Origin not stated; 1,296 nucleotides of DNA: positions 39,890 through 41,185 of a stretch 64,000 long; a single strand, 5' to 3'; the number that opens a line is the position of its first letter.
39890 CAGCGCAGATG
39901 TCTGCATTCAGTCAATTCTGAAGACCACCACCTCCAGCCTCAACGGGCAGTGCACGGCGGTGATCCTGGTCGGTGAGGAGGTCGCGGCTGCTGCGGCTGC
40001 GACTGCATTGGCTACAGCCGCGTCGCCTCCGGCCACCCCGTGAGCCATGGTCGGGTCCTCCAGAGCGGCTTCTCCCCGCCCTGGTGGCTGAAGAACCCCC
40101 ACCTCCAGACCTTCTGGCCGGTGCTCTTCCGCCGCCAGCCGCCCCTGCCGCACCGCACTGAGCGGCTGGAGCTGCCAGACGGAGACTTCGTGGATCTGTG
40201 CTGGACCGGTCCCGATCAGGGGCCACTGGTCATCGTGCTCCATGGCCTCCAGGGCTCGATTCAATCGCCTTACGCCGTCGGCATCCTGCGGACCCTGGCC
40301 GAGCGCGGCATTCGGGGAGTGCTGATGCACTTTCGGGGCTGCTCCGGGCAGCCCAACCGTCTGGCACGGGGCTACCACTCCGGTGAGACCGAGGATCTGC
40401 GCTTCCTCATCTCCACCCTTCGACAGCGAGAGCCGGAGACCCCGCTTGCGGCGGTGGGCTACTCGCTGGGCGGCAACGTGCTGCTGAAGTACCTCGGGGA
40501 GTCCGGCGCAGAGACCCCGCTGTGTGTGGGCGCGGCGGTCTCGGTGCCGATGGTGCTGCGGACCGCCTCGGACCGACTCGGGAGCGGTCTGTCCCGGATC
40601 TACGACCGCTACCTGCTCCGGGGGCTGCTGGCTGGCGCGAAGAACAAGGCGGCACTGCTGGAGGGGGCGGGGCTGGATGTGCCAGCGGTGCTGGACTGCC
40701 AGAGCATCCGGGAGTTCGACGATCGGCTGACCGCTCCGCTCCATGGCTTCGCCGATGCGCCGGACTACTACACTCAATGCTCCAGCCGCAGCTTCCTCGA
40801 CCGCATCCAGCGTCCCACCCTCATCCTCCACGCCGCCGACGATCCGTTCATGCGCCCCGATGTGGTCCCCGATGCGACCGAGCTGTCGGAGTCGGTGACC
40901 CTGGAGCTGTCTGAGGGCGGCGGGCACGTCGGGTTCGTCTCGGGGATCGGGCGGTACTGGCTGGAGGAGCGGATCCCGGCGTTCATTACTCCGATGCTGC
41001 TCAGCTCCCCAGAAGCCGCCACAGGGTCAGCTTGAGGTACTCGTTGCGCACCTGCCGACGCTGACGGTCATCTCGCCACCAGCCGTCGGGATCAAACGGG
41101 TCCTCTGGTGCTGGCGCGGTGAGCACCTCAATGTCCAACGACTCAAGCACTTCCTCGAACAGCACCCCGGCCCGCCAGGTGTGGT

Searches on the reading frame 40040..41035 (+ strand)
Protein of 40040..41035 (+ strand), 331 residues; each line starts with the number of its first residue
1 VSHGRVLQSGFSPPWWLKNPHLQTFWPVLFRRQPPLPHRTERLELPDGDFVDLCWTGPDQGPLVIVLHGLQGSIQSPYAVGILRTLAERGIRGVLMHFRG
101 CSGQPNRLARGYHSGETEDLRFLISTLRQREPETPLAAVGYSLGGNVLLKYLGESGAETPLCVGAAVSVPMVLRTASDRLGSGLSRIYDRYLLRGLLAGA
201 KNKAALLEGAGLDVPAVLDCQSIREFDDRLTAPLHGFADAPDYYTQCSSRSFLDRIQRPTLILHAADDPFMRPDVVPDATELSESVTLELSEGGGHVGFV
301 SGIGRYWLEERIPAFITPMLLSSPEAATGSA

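Call 43: search_protein_families(library=pfam, proteins=[window:40040-41035:+], max_evalue=0.001)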
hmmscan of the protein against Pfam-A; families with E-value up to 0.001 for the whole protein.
window:40040-41035:+ (331 aa): 3 families
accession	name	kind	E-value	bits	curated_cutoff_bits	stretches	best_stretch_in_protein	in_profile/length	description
PF00561.26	Abhydrolase_1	-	1.7e-20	74.2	25.8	1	62-300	1-242/245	alpha/beta hydrolase fold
PF12146.15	Hydrolase_4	-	1.7e-10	41.1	27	1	63-174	6-113/239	Serine aminopeptidase, S33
PF12697.13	Abhydrolase_6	-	8.3e-10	40.1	26.3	1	64-300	1-208/217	Alpha/beta hydrolase family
